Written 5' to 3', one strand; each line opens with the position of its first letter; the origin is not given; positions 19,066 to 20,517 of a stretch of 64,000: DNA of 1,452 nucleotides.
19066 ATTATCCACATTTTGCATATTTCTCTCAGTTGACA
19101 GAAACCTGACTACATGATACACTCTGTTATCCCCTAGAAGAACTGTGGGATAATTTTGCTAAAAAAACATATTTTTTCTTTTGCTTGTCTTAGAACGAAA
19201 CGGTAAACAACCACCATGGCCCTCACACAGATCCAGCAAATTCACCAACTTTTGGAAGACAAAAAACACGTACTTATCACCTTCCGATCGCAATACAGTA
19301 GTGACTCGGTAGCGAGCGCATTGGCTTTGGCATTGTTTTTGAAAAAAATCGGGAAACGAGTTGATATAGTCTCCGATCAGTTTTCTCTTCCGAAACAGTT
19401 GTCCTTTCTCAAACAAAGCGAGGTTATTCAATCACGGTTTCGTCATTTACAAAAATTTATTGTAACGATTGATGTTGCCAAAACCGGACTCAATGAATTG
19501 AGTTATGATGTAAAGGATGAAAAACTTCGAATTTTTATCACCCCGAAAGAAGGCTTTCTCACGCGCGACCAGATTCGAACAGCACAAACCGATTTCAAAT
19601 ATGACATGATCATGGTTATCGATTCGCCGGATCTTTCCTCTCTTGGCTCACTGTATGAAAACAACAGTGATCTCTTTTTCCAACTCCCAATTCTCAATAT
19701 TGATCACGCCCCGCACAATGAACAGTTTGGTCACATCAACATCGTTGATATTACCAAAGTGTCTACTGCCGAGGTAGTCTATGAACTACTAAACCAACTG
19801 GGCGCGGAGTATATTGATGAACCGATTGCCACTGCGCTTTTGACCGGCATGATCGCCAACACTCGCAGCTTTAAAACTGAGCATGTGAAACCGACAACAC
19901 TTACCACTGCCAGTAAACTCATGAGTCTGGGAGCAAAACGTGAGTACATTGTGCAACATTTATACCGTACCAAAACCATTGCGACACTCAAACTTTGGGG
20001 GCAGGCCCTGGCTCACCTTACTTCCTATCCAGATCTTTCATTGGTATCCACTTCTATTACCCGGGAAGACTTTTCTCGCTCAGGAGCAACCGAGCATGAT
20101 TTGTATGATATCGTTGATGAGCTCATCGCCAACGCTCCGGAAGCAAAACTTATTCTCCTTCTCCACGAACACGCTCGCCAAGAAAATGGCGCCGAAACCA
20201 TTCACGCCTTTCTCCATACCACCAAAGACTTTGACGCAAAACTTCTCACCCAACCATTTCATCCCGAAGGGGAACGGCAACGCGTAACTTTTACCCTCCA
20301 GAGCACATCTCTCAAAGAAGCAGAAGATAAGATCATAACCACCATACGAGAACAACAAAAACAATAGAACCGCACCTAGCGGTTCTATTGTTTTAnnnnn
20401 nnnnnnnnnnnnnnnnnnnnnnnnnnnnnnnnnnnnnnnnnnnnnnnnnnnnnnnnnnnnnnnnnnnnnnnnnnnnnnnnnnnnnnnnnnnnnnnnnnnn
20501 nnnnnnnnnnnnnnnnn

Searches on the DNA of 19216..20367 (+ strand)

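Call 34: search_rna_families(sources=[L084, L085, L078, L081, L079], threshold=evalue, max_evalue=1, show_alignments=2)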
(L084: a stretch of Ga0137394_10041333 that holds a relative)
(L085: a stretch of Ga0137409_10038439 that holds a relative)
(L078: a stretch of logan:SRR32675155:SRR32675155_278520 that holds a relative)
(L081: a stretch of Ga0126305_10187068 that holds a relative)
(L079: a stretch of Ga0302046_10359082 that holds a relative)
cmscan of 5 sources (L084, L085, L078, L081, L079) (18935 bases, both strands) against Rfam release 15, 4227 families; matches with E-value up to 1: 4.
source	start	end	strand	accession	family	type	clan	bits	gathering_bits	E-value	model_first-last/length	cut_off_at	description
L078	5537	5653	-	RF04251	MIR5070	Gene; miRNA;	CL00139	31.3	100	0.017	1-116/116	no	MIR5070 microRNA precursor family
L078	5539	5650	+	RF03940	MIR9563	Gene; miRNA;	-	31.1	90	0.018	1-127/127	no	MIR9563 microRNA precursor family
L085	457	556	-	RF02222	sX2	Gene; sRNA;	-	27.7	40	0.022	1-110/110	no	Xanthomonas sRNA sX2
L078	5537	5654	-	RF03839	MIR2599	Gene; miRNA;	-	26.2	120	0.31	1-132/132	no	MIR2599 microRNA precursor family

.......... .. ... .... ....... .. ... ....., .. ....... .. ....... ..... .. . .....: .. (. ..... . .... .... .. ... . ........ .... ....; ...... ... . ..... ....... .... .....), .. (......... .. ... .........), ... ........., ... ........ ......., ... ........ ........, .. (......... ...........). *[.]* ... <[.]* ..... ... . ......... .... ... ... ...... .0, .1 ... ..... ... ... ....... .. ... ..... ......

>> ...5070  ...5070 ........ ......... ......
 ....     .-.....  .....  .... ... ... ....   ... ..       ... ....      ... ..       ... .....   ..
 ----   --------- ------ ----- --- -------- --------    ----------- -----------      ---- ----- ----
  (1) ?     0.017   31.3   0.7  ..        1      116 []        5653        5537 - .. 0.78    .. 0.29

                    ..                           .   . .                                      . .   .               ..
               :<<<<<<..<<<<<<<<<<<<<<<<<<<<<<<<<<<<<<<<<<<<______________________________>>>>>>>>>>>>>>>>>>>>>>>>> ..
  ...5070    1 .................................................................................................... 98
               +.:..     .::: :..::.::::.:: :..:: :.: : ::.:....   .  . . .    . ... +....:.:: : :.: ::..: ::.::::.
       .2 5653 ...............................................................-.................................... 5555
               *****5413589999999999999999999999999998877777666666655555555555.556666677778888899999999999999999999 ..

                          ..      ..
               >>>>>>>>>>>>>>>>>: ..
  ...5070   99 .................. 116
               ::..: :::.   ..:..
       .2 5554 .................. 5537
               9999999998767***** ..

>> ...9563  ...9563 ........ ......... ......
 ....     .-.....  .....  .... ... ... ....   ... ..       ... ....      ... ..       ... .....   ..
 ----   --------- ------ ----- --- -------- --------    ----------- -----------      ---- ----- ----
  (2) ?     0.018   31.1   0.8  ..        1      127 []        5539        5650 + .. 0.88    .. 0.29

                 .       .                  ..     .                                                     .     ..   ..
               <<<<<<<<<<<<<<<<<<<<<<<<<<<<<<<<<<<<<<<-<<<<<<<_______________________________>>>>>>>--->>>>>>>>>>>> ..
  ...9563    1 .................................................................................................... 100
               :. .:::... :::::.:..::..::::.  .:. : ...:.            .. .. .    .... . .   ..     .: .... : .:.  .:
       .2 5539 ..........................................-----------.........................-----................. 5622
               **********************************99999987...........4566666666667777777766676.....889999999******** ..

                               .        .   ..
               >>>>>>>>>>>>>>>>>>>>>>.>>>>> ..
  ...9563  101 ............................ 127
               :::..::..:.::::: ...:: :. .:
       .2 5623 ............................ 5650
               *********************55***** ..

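Call 73: search_rna_families(sources=[L007, L018, L024, L028, L029, L034, L039, L041, L042, L046, L047, L049, L088, L086, L090, L078, L012, L025, L040, L077], threshold=gathering)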
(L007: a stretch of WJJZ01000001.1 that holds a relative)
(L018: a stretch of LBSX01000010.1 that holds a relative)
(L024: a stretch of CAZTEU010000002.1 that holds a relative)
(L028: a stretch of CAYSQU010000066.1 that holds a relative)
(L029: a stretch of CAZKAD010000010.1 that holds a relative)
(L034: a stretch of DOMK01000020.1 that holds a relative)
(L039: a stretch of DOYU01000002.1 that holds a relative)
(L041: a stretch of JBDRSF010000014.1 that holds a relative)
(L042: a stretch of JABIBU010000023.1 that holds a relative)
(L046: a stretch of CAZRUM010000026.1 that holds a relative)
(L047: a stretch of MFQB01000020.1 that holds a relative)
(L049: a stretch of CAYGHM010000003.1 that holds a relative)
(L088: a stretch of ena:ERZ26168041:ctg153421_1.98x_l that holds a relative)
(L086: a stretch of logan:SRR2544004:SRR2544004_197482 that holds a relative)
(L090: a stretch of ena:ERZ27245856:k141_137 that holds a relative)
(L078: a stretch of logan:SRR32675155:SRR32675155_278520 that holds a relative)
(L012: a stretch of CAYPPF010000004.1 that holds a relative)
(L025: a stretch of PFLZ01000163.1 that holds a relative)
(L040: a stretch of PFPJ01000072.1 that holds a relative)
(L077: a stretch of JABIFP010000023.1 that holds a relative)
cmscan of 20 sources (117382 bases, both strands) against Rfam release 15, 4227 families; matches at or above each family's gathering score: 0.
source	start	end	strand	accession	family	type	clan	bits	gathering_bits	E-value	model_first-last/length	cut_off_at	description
